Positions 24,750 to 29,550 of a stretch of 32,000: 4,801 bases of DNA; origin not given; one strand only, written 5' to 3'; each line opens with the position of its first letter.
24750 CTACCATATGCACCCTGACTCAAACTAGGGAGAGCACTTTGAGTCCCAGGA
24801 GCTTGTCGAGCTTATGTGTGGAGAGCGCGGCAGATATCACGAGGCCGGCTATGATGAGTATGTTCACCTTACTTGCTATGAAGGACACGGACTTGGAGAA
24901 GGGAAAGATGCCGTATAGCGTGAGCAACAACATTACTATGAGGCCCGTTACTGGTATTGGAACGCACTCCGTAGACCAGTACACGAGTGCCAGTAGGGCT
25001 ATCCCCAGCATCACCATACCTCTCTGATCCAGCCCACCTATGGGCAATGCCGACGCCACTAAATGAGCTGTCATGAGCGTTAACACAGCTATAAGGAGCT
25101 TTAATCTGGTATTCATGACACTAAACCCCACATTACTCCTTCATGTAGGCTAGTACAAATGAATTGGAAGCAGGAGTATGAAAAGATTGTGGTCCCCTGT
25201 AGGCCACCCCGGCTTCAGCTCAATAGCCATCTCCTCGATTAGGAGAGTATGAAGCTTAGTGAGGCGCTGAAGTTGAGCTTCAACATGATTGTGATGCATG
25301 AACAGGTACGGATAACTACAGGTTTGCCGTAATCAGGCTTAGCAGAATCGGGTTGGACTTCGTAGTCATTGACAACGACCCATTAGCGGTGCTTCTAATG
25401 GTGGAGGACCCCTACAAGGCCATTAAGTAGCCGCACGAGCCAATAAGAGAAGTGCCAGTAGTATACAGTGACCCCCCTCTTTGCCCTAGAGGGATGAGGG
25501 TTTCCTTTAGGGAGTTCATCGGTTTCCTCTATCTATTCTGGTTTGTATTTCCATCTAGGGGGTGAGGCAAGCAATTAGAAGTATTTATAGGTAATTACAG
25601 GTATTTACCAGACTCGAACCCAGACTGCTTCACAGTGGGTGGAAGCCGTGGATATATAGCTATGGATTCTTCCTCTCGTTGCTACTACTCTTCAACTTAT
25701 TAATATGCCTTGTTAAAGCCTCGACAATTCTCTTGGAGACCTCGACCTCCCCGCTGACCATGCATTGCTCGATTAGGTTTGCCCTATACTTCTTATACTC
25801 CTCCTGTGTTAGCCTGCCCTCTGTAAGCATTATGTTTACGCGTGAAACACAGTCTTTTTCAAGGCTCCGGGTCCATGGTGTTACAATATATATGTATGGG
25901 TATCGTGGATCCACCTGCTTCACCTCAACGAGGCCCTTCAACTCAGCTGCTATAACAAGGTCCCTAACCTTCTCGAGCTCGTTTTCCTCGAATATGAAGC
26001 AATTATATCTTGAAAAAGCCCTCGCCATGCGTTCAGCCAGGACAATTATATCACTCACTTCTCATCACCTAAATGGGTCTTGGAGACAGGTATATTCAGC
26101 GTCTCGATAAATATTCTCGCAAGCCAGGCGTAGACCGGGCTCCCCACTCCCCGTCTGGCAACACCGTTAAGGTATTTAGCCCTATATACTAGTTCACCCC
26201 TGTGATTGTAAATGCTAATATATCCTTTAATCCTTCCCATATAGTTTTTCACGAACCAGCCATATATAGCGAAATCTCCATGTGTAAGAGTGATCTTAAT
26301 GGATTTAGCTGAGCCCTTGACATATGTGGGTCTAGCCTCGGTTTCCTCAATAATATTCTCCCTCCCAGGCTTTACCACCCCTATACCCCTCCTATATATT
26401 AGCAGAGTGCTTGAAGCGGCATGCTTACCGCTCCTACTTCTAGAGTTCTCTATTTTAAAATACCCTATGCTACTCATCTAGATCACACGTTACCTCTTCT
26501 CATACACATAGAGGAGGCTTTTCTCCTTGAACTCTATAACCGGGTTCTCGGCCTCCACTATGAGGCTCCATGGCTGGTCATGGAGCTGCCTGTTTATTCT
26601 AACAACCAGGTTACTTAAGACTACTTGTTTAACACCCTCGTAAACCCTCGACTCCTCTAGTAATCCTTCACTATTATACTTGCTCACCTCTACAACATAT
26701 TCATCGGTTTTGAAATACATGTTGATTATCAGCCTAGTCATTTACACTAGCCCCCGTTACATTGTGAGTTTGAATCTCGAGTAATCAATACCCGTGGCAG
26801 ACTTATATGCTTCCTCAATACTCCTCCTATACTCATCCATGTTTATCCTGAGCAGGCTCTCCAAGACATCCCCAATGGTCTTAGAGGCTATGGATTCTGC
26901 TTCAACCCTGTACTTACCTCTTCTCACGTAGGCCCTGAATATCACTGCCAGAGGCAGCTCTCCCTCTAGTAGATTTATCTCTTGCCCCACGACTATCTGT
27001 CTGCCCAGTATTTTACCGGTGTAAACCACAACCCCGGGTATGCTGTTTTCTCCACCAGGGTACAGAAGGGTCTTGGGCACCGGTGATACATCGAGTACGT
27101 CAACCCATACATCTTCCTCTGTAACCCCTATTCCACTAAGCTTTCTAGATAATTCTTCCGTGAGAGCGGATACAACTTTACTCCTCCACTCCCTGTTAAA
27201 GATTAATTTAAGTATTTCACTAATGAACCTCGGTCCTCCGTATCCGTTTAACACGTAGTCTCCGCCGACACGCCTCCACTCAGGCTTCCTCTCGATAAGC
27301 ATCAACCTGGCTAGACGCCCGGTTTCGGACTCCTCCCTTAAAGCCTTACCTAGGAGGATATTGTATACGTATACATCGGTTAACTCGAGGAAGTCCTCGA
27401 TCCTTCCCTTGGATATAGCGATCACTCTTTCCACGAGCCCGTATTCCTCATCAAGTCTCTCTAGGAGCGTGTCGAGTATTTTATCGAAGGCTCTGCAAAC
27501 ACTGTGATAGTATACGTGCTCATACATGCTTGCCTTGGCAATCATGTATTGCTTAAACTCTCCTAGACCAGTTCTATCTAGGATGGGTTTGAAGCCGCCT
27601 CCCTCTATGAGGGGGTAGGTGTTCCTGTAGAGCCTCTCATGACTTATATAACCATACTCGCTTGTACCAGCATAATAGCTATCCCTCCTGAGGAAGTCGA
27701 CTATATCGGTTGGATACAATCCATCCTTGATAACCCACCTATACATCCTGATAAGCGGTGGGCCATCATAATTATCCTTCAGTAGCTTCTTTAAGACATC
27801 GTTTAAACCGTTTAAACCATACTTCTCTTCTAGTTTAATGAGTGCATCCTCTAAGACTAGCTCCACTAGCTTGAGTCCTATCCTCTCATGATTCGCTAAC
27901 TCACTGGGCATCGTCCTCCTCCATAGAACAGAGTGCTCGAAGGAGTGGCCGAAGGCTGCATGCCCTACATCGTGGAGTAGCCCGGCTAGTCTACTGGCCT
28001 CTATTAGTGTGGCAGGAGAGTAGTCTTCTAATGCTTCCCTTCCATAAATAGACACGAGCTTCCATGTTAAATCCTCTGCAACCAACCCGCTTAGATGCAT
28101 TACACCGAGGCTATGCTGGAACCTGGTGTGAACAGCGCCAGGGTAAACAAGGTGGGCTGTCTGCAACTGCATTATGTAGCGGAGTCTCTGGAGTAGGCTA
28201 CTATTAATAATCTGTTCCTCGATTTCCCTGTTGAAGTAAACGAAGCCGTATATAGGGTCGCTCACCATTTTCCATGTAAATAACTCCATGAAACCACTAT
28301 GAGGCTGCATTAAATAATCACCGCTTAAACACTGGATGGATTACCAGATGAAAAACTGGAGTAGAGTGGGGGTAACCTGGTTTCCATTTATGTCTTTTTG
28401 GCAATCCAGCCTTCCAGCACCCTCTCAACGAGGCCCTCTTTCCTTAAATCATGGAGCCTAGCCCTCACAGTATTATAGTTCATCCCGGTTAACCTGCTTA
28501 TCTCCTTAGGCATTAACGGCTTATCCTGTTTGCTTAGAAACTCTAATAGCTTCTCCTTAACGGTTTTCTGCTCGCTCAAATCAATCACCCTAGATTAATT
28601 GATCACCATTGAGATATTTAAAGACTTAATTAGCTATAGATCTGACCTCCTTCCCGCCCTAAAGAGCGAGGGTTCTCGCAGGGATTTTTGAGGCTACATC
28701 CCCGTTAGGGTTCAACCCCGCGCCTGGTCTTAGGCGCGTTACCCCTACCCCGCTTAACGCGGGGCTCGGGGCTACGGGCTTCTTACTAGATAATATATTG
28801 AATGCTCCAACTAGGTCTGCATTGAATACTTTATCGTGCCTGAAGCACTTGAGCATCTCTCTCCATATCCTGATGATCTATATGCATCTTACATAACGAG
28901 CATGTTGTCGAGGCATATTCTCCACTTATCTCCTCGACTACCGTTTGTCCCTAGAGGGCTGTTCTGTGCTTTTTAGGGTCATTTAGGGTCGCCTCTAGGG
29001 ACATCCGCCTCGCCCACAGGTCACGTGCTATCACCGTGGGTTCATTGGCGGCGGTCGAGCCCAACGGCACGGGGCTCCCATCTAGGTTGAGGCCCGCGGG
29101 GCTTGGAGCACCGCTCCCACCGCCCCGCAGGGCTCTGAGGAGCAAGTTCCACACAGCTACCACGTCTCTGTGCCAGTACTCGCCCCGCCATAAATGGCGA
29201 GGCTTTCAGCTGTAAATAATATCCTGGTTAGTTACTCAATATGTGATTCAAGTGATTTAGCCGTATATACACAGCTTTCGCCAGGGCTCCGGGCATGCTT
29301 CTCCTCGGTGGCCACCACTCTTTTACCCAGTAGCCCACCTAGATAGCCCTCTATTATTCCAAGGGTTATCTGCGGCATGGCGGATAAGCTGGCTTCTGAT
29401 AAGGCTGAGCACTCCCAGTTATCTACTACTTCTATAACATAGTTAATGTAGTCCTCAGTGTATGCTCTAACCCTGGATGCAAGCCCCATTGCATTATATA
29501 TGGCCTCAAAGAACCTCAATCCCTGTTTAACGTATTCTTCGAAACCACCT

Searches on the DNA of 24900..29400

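Call 53: search_rna_families(source=window, start=24900, end=29400, threshold=evalue, max_evalue=1)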
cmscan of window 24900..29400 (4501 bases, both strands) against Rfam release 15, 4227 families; matches with E-value up to 1: 2.
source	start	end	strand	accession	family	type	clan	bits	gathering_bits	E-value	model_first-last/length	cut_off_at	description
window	28651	28777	-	RF02656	sot0042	Gene; sRNA;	-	35.6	88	8.7e-07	1-174/174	no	Sense overlapping transcript RNA 0042 (sot)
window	28629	28739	-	RF00062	HgcC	Gene;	-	30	50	0.00036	1-130/130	no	HgcC family RNA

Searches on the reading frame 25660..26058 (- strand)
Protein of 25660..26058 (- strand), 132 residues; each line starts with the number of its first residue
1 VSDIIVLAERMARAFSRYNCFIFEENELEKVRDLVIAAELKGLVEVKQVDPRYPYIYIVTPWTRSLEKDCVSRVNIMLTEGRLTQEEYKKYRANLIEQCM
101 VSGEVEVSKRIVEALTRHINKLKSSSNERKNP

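Call 7: search_protein_families(library=pfam, proteins=[window:25660-26058:-], max_evalue=0.1)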
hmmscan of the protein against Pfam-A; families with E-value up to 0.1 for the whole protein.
window:25660-26058:- (132 aa): 2 families
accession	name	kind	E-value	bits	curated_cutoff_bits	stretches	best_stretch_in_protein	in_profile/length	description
PF16262.11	DUF4916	-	0.02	15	27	1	93-121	48-76/170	Domain of unknown function (DUF4916)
PF13487.12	HD_5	-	0.05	13.8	27.2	1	77-123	64-110/170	HD domain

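Call 8: search_protein_families(library=padloc, proteins=[window:25660-26058:-], max_evalue=0.1)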
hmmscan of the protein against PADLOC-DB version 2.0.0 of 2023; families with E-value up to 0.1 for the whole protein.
window:25660-26058:- (132 aa): 0 families

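Call 9: search_protein_families(library=ncbifam, proteins=[window:25660-26058:-], max_evalue=0.1)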
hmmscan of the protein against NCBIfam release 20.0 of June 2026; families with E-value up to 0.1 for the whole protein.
window:25660-26058:- (132 aa): 0 families

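Call 10: search_protein_families(library=phrogs, proteins=[window:25660-26058:-], max_evalue=0.1)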
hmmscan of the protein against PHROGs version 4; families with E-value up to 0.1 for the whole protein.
window:25660-26058:- (132 aa): 2 families
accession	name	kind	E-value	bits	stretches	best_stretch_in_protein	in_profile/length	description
phrog_14530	-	unknown function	0.026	15.4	1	20-51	6-37/83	-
phrog_35667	-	unknown function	0.056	14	0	70-128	143-199/235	-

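Call 29: search_solved_structures(query=A3, max_evalue=10)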
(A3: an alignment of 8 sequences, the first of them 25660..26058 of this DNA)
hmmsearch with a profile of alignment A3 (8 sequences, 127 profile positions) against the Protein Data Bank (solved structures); distinct sequences matched with E-value up to 10: 7.
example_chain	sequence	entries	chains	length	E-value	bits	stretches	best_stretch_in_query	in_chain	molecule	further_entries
3lw8_E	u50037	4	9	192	0.057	16.7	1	60-123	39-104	IpgB2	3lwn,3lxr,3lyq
8uhw_A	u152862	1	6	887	0.52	13.5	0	11-39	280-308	Aldehyde-alcohol dehydrogenase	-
1sfl_A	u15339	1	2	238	0.53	13.5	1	48-91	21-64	3-dehydroquinate dehydratase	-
13he_A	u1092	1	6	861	0.54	13.5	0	11-39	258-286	Aldehyde-alcohol dehydrogenase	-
6sfh_A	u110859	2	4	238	0.59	13.4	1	48-91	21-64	3-dehydroquinate dehydratase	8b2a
1sfj_A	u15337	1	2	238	0.75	13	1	48-91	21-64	3-dehydroquinate dehydratase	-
5ibw_C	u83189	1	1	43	0.92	12.7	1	8-28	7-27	Myosin IC heavy chain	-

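Call 43: search_protein_representatives(protein=window:25660-26058:-)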
Query: 132 residues. Proteins with E-value up to 0.001 (for the whole library): 7; up to 1e-10: 6; up to 1e-30: 0. The best 7 are listed.
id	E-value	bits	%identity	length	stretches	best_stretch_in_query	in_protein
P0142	1.1e-29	119.1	46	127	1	1-125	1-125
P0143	1.0e-18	83.6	35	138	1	7-129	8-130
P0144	1.7e-17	79.7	39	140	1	7-124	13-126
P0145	3.8e-15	72.1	41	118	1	7-115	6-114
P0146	5.3e-15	71.6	33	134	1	2-119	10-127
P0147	2.0e-13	66.6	43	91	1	37-125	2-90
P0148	2.8e-05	40.3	34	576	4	66-104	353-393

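Call 56: predict_structure(alignment_id=A6)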
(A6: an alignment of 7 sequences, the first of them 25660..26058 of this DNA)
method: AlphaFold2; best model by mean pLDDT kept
length: 132 residues; sequences in the alignment: 7
mean_pLDDT: 92.4   pTM: 0.80
mean pLDDT of the five models: 92.4, 92.3, 92.3, 91.8, 91.2
residues with pLDDT >= 90: 117; 70-90: 8; 50-70: 5; < 50: 2
segments of 3 or more residues with pLDDT < 50: none
pLDDT, mean of each block of 10 residues (from residue 1): 91 96 97 96 93 95 92 95 94 95 93 96 76 47
secondary structure, 60 per line:
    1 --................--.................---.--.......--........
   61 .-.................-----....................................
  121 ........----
elements in order: H3-18 E21-24 H25-37 E44-50 E53-61 H63-79 H85-128

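Call 58: fold_search(model_id=the predicted structure, library=pdb)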
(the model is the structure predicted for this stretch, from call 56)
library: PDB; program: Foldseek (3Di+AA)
matches with E <= 10: 608; with E <= 0.001: 0
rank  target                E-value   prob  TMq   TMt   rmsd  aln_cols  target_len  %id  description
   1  1z91                  8.8e-02  0.57  0.29  0.28  12.0       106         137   11  x-ray crystal structure of apo-OhrRC15S in reduced form: MarR family protein (released 2005-10-25)
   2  6jyi_A                8.8e-02  0.18  0.21  0.17  18.0       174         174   11  Crystal structure of the PadR-like transcriptional regulator BC1756 from Bacillus cereus (released 2019-06-26)
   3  2nnn_C                1.3e-01  0.41  0.26  0.26  12.0       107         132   13  Crystal structure of probable transcriptional regulator from Pseudomonas aeruginosa (released 2006-11-21)
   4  7l1i                  1.3e-01  0.38  0.27  0.23  10.8       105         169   12  Crystal structure of the MarR family transcriptional regulator from Acineotobacter baumannii bound to Indole 3 acetic ac (released 2022-02-09)
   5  8pq4                  1.5e-01  0.41  0.27  0.27  11.4       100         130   18  Structure of HosA transcriptional regulator from enteropathogenic Escherichia coli O127:H6 (strain E2348/69) (released 2023-07-19)
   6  8aga                  1.7e-01  0.33  0.26  0.26  11.1       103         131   16  Structure of p-hydroxy benzoic acid ligand bound HosA transcriptional regulator from enteropathogenic Escherichia coli O (released 2023-08-02)
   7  6kf4_G                2.0e-01  0.16  0.24  0.20  15.1       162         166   15  Cryo-EM structure of Thermococcus kodakarensis RNA polymerase (released 2020-07-01)
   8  4lln_J                2.1e-01  0.30  0.28  0.26  11.4       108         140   18  Crystal structure of S. aureus MepR-DNA complex (released 2014-05-14)
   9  6hix_BN               2.1e-01  0.21  0.27  0.19  13.0       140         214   14  Cryo-EM structure of the Trypanosoma brucei mitochondrial ribosome - This entry contains the large mitoribosomal subu (released 2018-09-26)
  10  3cta                  2.2e-01  0.51  0.29  0.22   9.4        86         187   12  Crystal structure of riboflavin kinase from Thermoplasma acidophilum (released 2008-04-29)
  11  8xzu                  2.2e-01  0.30  0.26  0.26  11.3       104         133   16  HosA transcriptional regulator from enteropathogenic Escherichia coli O127:H6 (strain E2348/69) bound with 4-hydroxy ben (released 2024-08-28)
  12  6pcp_C                2.2e-01  0.30  0.27  0.25  11.8       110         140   14  Mechanism for regulation of DNA binding of Bordetella bronchiseptica BpsR by 6-hydroxynicotinic acid (released 2019-11-06)
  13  2eth_A                2.2e-01  0.28  0.28  0.27  10.5       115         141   16  Crystal structure of a marr-like transcriptional regulator (tm0816) from thermotoga maritima at 2.50 A resolution (released 2005-11-08)
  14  9fy1_h                2.4e-01  0.63  0.31  0.31   4.5        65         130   20  Structure of CliM-stalled Bacillus subtilis 70S ribosome with release factor bound in the A-site (released 2026-01-14)
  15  6wjh_C                2.4e-01  0.57  0.33  0.22   9.9       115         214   16  Crystal structure of MAGE-A11 bound to the PCF11 degron (released 2020-10-14)
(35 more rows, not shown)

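Call 77: search_protein_families(library=pfam, alignment_id=A3, max_evalue=10)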
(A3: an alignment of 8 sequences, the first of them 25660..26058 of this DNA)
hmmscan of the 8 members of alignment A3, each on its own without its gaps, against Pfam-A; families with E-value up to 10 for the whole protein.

A. member 1, window:25660-26058:- (132 aa): 2 families
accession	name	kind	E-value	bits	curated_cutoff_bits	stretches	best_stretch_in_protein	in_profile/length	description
PF16262.11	DUF4916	-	0.02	15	27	1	93-121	48-76/170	Domain of unknown function (DUF4916)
PF13487.12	HD_5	-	0.05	13.8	27.2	1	77-123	64-110/170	HD domain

B. families by the number of members that match (of 8 scanned): 18 families
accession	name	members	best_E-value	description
PF09851.14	SHOCT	2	0.019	Short C-terminal domain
PF04983.23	RNA_pol_Rpb1_3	1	0.018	RNA polymerase Rpb1, domain 3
PF05916.17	Sld5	1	0.019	GINS complex protein helical bundle domain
PF16262.11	DUF4916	1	0.02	Domain of unknown function (DUF4916)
PF20612.3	SHOCT_2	1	0.032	SHOCT domain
PF05120.17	GvpG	1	0.039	Gas vesicle protein G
PF13487.12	HD_5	1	0.05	HD domain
PF25055.1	DUF7792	1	0.058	Domain of unknown function (DUF7792)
PF20596.3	pAdhesive_11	1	0.059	Putative adhesive domain (group 11)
PF25467.1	NOL9_C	1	0.062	NOL9-like, C-terminal domain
PF08044.16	DUF1707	1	0.064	DUF1707 SHOCT-like domain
PF19585.4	DUF6092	1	0.11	Family of unknown function (DUF6092)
PF06807.19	Clp1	1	0.11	Pre-mRNA cleavage complex II protein Clp1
PF10304.15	RTP1_C2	1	0.11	Required for nuclear transport of RNA pol II C-terminus 2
PF03720.21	UDPG_MGDP_dh_C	1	0.14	UDP-glucose/GDP-mannose dehydrogenase family, UDP binding domain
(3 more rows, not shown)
